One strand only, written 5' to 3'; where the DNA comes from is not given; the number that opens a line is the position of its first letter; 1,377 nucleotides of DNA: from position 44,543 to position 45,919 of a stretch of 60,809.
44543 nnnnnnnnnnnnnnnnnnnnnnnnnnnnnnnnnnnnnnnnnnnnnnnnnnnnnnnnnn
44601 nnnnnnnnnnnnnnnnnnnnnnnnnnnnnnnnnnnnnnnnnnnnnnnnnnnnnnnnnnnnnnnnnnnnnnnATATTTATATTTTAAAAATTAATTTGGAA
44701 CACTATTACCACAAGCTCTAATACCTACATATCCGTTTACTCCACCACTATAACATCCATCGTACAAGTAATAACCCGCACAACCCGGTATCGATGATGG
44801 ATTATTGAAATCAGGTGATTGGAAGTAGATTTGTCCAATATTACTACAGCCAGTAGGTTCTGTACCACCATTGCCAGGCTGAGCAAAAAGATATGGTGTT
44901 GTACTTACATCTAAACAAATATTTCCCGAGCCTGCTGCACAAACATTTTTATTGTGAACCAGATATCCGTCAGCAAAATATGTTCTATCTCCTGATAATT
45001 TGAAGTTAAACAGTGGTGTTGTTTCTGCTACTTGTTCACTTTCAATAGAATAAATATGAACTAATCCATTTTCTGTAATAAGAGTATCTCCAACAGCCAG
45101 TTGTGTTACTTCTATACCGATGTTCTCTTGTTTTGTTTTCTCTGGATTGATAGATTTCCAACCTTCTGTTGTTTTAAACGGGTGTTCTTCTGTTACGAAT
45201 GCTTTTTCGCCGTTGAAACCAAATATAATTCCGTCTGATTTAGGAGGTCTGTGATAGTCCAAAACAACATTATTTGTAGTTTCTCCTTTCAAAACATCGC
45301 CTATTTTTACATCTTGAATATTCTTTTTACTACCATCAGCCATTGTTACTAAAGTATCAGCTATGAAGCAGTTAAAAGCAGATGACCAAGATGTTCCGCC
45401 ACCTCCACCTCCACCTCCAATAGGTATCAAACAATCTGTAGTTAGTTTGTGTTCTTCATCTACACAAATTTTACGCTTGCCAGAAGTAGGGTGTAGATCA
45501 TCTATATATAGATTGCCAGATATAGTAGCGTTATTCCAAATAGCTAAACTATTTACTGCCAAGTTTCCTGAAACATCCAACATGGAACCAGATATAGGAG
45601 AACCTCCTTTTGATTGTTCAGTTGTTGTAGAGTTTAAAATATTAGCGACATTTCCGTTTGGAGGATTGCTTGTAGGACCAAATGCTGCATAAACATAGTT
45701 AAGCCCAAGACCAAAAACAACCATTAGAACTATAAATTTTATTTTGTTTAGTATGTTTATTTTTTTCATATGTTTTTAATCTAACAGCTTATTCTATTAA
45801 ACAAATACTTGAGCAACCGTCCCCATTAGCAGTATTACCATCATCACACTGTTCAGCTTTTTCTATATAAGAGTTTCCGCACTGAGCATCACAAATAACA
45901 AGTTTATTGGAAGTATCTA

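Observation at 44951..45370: Hint/BIL-type autoprocessing domain that cannot splice, placed between the conserved module and a Cys-rich 86-aa tail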

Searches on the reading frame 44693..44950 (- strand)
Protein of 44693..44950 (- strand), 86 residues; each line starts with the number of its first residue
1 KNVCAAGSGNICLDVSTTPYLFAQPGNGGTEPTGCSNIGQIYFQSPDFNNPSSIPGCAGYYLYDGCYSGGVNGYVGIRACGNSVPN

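Call 17: find_homologous_proteins(query=window:44693-44950:-, max_evalue=0.01)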
Query seq(86 aa): no candidate shares three 5-residue words with the query. No homologue found.

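Call 30: search_protein_representatives(alignment_id=A1)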
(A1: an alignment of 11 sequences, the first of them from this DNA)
Query: 11 sequences, 86 profile positions. Proteins with E-value up to 0.001 (for the whole library): 11; up to 1e-10: 3; up to 1e-30: 0. The best 11 are listed.
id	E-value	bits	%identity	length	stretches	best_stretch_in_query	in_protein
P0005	8.5e-26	106.1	-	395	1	1-85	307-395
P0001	3.5e-22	94.5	-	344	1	1-86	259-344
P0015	5.8e-22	93.8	-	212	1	1-85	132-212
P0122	6.5e-09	52.0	-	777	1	1-85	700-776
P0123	3.0e-07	46.6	-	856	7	57-82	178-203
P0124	6.0e-06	42.5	-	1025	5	14-41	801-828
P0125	9.9e-06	41.8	-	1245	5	42-72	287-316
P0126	3.0e-04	37.0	-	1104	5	18-44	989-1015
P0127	3.6e-04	36.8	-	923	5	58-84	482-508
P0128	4.6e-04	36.4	-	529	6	38-73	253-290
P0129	8.0e-04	35.7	-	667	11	57-78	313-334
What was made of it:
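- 44693..44950 (-): 86-aa tail, six-Cys family 'T1' (Cys277, 285, 308, 330, 339, 353). A profile search of 1.84 billion representatives finds only 4 real clusters, all directly after a Hint (call 30).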

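Call 46: predict_structure(alignment_id=A1)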
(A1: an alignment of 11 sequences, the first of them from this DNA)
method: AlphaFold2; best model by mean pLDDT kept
length: 86 residues; sequences in the alignment: 11
mean_pLDDT: 63.9   pTM: 0.57
mean pLDDT of the five models: 63.9, 55.0, 52.4, 39.6, 35.0
residues with pLDDT >= 90: 1; 70-90: 38; 50-70: 19; < 50: 28
segments of 3 or more residues with pLDDT < 50: 6-31
pLDDT, mean of each block of 10 residues (from residue 1): 49 41 36 68 88 77 79 65 80
secondary structure, 60 per line:
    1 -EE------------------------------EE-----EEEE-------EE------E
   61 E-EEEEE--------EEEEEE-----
elements in order: E41-44 E63-67 E76-81

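Call 48: search_protein_families(library=pfam, proteins=[window:44693-44950:-], max_evalue=1)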
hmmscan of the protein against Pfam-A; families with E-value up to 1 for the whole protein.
seq(86 aa): 0 families

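Call 50: fold_search(model_id=the predicted structure, library=pdb)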
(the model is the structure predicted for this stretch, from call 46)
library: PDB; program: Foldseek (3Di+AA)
matches with E <= 10: 2; with E <= 0.001: 0
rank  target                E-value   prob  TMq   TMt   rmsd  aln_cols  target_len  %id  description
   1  8tnn_B                2.9e+00  0.01  0.15  0.13  12.4        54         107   22  Crystal structure of Epstein-Barr virus gH/gL/gp42 in complex with gp42 antibody A10 (released 2024-03-27)
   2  6v3h_A                5.5e+00  0.01  0.15  0.02   7.6        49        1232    6  Structure of NPC1-like intracellular cholesterol transporter 1 (NPC1L1) in complex with an ezetimibe analog (released 2020-07-01)
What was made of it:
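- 44693..44950 (-): There is no Pfam hit (call 48), and the low-confidence model has no PDB fold match (calls 46, 50).
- The function of the released tail is unknown: no family hit and no fold match (calls 48, 50).
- Tried and rejected: The tail structure model has low confidence (pLDDT 64) and no PDB fold match (calls 46, 50).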

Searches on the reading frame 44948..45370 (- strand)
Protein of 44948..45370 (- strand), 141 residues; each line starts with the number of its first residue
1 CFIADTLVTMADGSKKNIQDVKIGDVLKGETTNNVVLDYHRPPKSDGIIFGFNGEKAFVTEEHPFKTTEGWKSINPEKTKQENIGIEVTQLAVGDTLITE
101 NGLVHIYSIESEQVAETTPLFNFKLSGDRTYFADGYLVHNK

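Call 25: search_solved_structures(query=A2, max_evalue=0.01, show_alignments=2)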
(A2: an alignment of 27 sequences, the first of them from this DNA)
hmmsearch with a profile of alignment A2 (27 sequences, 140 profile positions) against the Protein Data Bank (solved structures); distinct sequences matched with E-value up to 0.01: 34.
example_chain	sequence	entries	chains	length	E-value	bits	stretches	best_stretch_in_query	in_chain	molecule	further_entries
6y75_B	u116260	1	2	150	1.4e-16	64.3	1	2-139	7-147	NAD(P)(+)--arginine ADP-ribosyltransferase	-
6y75_A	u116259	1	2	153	1.5e-16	64.1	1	2-139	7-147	NAD(P)(+)--arginine ADP-ribosyltransferase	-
6tmm_BBB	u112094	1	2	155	1.6e-16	64.1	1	2-139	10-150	NAD(P)(+)--arginine ADP-ribosyltransferase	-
6tmm_AAA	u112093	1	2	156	1.6e-16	64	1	2-139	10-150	NAD(P)(+)--arginine ADP-ribosyltransferase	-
2lwy_A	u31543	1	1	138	3.9e-13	53.1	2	86-140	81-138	BACTERIAL INTEIN-LIKE DOMAIN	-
6qaz_A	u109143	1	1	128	2.7e-11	47.1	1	6-140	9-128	cyanophage-like gp41-1 intein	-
6riz_A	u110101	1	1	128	2.3e-10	44.1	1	6-140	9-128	gp41-1 intein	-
8w20_A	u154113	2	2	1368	8.8e-09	39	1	2-140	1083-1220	Intein C-terminal splicing domain-containing protein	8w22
1mi8_A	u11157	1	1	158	1e-08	38.8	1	54-139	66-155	DnaB intein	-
1dfa_A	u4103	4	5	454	1.3e-07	35.1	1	1-44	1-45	PI-SCEI ENDONUCLEASE | ENDONUCLEASE PI-SCEI | PI-SCEI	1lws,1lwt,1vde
1gpp_A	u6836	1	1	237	2.3e-07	34.4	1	1-51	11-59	ENDONUCLEASE PI-SCEI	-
9cop_A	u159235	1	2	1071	9.3e-07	32.4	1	1-44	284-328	V-type proton ATPase catalytic subunit A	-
6frg_A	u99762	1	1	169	1.5e-06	31.7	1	54-139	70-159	Replicative DNA helicase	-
6frh_A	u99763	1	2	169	1.5e-06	31.7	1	54-139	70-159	Replicative DNA helicase,Replicative DNA helicase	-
9hth_A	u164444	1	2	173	2.7e-06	30.9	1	34-139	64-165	DNA-directed DNA polymerase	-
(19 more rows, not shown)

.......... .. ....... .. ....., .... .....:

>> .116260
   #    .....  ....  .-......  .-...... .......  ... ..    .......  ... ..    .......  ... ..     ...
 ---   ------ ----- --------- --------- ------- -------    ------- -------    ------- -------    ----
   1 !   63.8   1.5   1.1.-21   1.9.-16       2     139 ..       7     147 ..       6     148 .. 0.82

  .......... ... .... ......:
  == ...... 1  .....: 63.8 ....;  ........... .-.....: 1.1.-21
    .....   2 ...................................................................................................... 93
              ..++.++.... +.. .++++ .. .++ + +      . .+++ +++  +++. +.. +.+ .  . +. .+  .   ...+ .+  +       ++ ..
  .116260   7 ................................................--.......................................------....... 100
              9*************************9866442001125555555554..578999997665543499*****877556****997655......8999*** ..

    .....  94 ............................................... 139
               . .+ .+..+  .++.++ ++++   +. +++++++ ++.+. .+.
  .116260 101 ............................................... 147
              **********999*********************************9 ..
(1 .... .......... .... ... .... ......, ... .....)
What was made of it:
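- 44951..45370 (-): Hint (type A BIL-like) domain, residues 134-273. Profile against PDB: BIL2 6Y75 at 1.4e-16, 2LWY at 3.9e-13, gp41-1 at 2.7e-11 (call 25).
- On Hint (Hedgehog/intein) superfamily: The family-built profile hits solved Hint domains at 1e-16 (call 25).
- A 27-member profile gives BIL2 1.4e-16, C. thermocellum BIL 3.9e-13, gp41-1 intein 2.7e-11, and the DnaB and PI-SceI inteins (call 25).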

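Call 26: search_protein_families(library=pfam, alignment_id=A2, max_evalue=0.01)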
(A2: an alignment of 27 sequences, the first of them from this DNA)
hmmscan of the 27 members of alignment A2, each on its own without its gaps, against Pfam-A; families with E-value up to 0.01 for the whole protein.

A. member 1, seq(140 aa): 5 families
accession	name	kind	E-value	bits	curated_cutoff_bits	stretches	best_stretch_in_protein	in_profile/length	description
PF08517.17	AXH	-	8.6e-07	29.9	33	1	59-99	73-113/116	Ataxin-1 and HBP1 module (AXH)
PF05203.21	Hom_end_hint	-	1.6e-05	25.5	32.1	1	1-30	1-30/228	Hom_end-associated Hint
PF14623.11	Vint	-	0.0001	22.6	27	1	1-81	2-78/166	Hint-domain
PF01079.26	Hint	-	0.004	17.2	29.7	1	1-35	13-48/213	Hint module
PF07591.16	PT-HINT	-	0.0082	16.8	27.7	0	86-136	76-125/137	Pretoxin HINT domain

B. families by the number of members that match (of 27 scanned): 8 families
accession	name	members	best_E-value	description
PF05203.21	Hom_end_hint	27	1.4e-14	Hom_end-associated Hint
PF14623.11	Vint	24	4.1e-08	Hint-domain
PF08517.17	AXH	21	5.5e-16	Ataxin-1 and HBP1 module (AXH)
PF07591.16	PT-HINT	20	4.5e-07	Pretoxin HINT domain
PF01079.26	Hint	19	1.5e-05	Hint module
PF13403.11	Hint_2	13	1.5e-05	Hint domain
PF14890.11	Intein_splicing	7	0.0002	Intein splicing domain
PF04225.17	LysM_OapA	2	0.0035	Opacity-associated protein A LysM-like domain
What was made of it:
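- Weak PT-HINT matches: 20/27 members, best 4.5e-7 (call 26).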

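Call 28: find_related_loci(query=A2, collection=genome_contigs, flank=8000)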
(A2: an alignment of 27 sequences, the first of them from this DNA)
Query A2 (140 aa) in genome_contigs; peptide patterns used: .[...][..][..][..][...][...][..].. (x = any residue, [..] = any of these).
235 stretches matched a pattern; 177 encode a relative of the query (tblastn E <= 1e-3); the best 80 are kept; 79 distinct loci.
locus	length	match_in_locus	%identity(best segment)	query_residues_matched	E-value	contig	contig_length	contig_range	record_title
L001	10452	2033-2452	81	1-140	8e-74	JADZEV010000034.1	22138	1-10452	MAG: Candidatus Nomurabacteria bacterium isolate SJ839 c_000001321363, whole genome shotgun sequence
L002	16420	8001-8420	75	1-140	1e-66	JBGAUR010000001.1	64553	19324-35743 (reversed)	MAG: Candidatus Paceibacteria bacterium isolate MAG_AAO_AS.83 AAOAS-83_NODE_1_length_64553_cov_3.811930, whole genome sh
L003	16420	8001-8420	71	1-140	1e-65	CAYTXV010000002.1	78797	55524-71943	MAG TPA_asm: uncultured Candidatus Saccharibacteria bacterium isolate SRP296810_co1_172 genome assembly, contig: NODE_26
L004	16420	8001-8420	72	1-140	9e-66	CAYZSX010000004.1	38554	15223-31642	MAG TPA_asm: uncultured Candidatus Saccharibacteria bacterium isolate SRP133034_co1_51 genome assembly, contig: NODE_927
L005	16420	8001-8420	72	1-140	2e-65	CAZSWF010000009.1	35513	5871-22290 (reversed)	MAG TPA_asm: uncultured Candidatus Saccharibacteria bacterium isolate SRP286056_co3_87 genome assembly, contig: NODE_857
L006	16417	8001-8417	71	1-140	2e-64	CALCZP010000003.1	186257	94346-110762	MAG TPA_asm: uncultured bacterium isolate SRR6231138_bin.7_CONCOCT_v1.1_MAG genome assembly, contig: ERZ650240.3, whole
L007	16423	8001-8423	67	1-140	2e-60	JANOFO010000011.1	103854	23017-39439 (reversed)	MAG: Candidatus Paceibacterota bacterium isolate SOY_64_metabat_47 SOY_64_k141_2502841, whole genome shotgun sequence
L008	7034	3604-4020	69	1-140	5e-60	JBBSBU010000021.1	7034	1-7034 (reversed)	MAG: Candidatus Paceibacteria bacterium isolate La6_metabat2.185 La6_metabat2.185_K_1414399_L_7034_cov_9.9904, whole gen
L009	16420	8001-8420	68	1-140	1e-59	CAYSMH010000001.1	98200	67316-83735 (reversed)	MAG TPA_asm: uncultured Candidatus Saccharibacteria bacterium isolate SRP286056_co3_445 genome assembly, contig: NODE_61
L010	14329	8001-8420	66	1-140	1e-59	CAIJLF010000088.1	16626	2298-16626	uncultured bacterium isolate Kiruna_bin-11652 genome assembly, contig: bin-11652:088/157, whole genome shotgun sequence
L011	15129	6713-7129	64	1-140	8e-58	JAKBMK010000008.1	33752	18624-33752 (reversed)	MAG: bacterium isolate FK3.bin58 NODE_2448_length_33752_cov_2.101591, whole genome shotgun sequence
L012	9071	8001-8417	65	1-140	2e-57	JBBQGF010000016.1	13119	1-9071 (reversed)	MAG: Candidatus Paceibacteria bacterium isolate Co_metawrap_974 Cmw_974_k141_2423045_length_13119_cov_18.9889, whole gen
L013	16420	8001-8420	63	1-140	3e-57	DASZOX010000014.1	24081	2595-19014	MAG TPA_asm: Candidatus Paceibacterota bacterium isolate SMAG_U5956 k141_674453, whole genome shotgun sequence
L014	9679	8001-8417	63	1-140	5e-56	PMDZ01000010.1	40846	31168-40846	MAG: Candidatus Nomurabacteria bacterium isolate fen_1328 73.20120700_E2X.147_contig_199825, whole genome shotgun sequen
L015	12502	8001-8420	61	1-140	5e-56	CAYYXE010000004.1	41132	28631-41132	MAG TPA_asm: uncultured Candidatus Saccharibacteria bacterium isolate SRP133034_co1_65 genome assembly, contig: NODE_778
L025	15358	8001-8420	47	1-140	4e-40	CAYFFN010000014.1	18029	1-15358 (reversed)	MAG TPA_asm: uncultured Azospirillaceae bacterium isolate ERP003628_co2_22 genome assembly, contig: NODE_2260_length_180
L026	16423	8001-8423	47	1-140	2e-39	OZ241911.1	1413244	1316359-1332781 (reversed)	MAG: Bdellovibrionales bacterium isolate 2a0883f5-1c08-4b5e-a1ca-e6d15833d1a1 genome assembly, chromosome: 1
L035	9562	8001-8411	44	1-140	9e-35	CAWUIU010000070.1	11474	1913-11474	MAG: uncultured Oligoflexia bacterium isolate SRR17458611_binner12_9_1705322966 genome assembly, contig: ERZ21854013.445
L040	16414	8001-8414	43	1-140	2e-33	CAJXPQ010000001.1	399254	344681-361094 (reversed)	MAG TPA_asm: uncultured Oligoflexia bacterium isolate SRR3933286_bin.5_MetaBAT_v2.12.1_MAG genome assembly, contig: NODE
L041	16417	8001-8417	44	1-140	6e-33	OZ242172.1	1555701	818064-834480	MAG: Bdellovibrionales bacterium isolate 4279971f-fc04-4b2c-a4cb-decded2a49d9 genome assembly, chromosome: 1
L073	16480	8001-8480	35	1-140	6e-28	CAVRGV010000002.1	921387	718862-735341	MAG: uncultured Chloroflexia bacterium isolate MFD05442.bin.2.324 genome assembly, contig: contig_16042, whole genome sh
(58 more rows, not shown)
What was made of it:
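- The family is common in predatory and episymbiotic lineages (call 28).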

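Call 54: search_protein_families(library=ncbifam, proteins=[window:44948-45370:-], max_evalue=0.01)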
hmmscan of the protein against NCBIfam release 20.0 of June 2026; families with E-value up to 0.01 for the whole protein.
seq(141 aa): 1 family
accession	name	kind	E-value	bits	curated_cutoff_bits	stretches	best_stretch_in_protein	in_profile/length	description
NF038136.1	rSAM_Rv_intein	exception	1e-05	24.6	700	1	1-87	76-170/574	intein-containing Rv2578c family radical SAM protein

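Call 60: search_protein_families(library=pfam, proteins=[L041:6255-8420:+, L025:8432-9949:+, L040:6213-8417:+, L035:5451-8414:+, L026:6789-8426:+, L025:4914-8423:+, L073:6204-8483:+], max_evalue=0.01)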
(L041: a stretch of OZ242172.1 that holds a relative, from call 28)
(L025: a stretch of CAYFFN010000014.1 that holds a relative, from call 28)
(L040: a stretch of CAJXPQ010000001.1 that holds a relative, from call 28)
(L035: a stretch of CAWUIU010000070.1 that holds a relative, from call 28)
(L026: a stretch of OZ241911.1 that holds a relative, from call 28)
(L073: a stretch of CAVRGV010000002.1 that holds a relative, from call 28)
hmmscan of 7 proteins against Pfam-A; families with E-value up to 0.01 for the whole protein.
L041:6255-8420:+ (722 aa): 5 families
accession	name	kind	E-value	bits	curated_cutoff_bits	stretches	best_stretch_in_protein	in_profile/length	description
PF05203.21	Hom_end_hint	-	1.5e-06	28.8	32.1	1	583-637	1-54/228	Hom_end-associated Hint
PF14623.11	Vint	-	1.2e-05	25.6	27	1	582-654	1-72/166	Hint-domain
PF07591.16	PT-HINT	-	0.00016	22.4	27.7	1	590-719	2-134/137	Pretoxin HINT domain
PF01079.26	Hint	-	0.0027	17.8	29.7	1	582-612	12-42/213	Hint module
PF13403.11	Hint_2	-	0.0048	17.7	28.4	1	582-617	1-35/147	Hint domain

L025:8432-9949:+ (506 aa): 4 families
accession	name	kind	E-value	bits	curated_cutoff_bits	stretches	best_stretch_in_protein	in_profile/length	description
PF05203.21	Hom_end_hint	-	4.2e-06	27.3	32.1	1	366-415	1-48/228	Hom_end-associated Hint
PF08517.17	AXH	-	1.2e-05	26.2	33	1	367-463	1-112/116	Ataxin-1 and HBP1 module (AXH)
PF14623.11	Vint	-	1.5e-05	25.3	27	1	366-437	2-71/166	Hint-domain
PF13403.11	Hint_2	-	0.00061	20.6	28.4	0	366-398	2-33/147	Hint domain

L040:6213-8417:+ (735 aa): 4 families
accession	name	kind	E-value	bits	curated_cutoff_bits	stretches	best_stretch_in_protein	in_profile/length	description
PF05203.21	Hom_end_hint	-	2.6e-08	34.6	32.1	1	597-637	1-41/228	Hom_end-associated Hint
PF08517.17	AXH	-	2.8e-06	28.3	33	1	598-694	1-112/116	Ataxin-1 and HBP1 module (AXH)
PF14890.11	Intein_splicing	-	0.00088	19.5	35.8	1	612-734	81-155/155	Intein splicing domain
PF13403.11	Hint_2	-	0.0022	18.8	28.4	0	597-635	2-39/147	Hint domain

L035:5451-8414:+ (988 aa): 3 families
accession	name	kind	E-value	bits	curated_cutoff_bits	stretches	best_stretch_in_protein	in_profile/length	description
PF05203.21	Hom_end_hint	-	1.1e-05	26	32.1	1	851-879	1-29/228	Hom_end-associated Hint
PF08517.17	AXH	-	9.1e-05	23.4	33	0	852-947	1-112/116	Ataxin-1 and HBP1 module (AXH)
PF14623.11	Vint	-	0.00023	21.5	27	1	851-921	2-71/166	Hint-domain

L026:6789-8426:+ (546 aa): 5 families
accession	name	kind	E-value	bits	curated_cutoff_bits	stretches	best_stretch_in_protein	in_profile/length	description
PF14623.11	Vint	-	9e-07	29.3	27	1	405-478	2-71/166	Hint-domain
PF07591.16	PT-HINT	-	8e-05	23.3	27.7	1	492-543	76-134/137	Pretoxin HINT domain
PF08517.17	AXH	-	0.00089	20.2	33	0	409-505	4-113/116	Ataxin-1 and HBP1 module (AXH)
PF05203.21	Hom_end_hint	-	0.00091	19.7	32.1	1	405-437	1-33/228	Hom_end-associated Hint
PF01079.26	Hint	-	0.0061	16.6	29.7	0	403-435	11-43/213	Hint module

L025:4914-8423:+ (1170 aa): 7 families
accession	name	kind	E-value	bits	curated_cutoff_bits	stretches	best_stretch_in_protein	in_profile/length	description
PF25390.1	WD40_RLD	-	2.5e-38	132.8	150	1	244-631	3-363/363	RCC1-like domain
PF00415.24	RCC1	-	4.1e-28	98.1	21.7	2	587-632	4-50/50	Regulator of chromosome condensation (RCC1) repeat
PF13540.12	RCC1_2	-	6.3e-15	54.9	22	2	512-540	2-30/30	Regulator of chromosome condensation (RCC1) repeat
PF14623.11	Vint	-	7e-06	26.4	27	1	1030-1101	2-71/166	Hint-domain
PF05203.21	Hom_end_hint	-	0.0001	22.8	32.1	1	1030-1079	1-48/228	Hom_end-associated Hint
PF01079.26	Hint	-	0.0009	19.3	29.7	1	1026-1066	9-49/213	Hint module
PF13403.11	Hint_2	-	0.0095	16.8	28.4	0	1030-1062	2-33/147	Hint domain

L073:6204-8483:+ (760 aa): 4 families
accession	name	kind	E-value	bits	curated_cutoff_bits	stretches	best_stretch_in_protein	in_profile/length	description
PF05203.21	Hom_end_hint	-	1.6e-06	28.7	32.1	1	600-653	1-51/228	Hom_end-associated Hint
PF13403.11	Hint_2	-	5.8e-06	27.2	28.4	1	600-647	2-48/147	Hint domain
PF14623.11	Vint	-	2.3e-05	24.7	27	1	599-672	1-71/166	Hint-domain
PF01079.26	Hint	-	0.00029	20.9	29.7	1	598-632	11-45/213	Hint module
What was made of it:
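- On Hint (Hedgehog/intein) superfamily: Some relatives do pass: Hom_end_hint 34.6>32.1 and Vint 29.3>27 (call 60).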

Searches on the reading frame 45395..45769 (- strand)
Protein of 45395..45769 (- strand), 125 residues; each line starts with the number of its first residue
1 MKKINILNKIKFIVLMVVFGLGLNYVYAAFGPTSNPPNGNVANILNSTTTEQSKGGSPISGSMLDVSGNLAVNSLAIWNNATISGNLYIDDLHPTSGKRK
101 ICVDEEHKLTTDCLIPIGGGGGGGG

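Call 20: find_homologous_proteins(query=window:45395-45769:-, max_evalue=0.001)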
Query seq(125 aa) (125 aa): 1 proteins with E <= 0.001 among 4 candidates.
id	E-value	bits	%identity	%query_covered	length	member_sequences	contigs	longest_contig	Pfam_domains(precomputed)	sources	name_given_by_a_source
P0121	9.7e-5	41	44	46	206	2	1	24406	-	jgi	jgi:hypothetical protein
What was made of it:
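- Tried and rejected: Word-indexed homology searches with the tail alone and with the N-module alone returned nothing useful (calls 17, 20).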
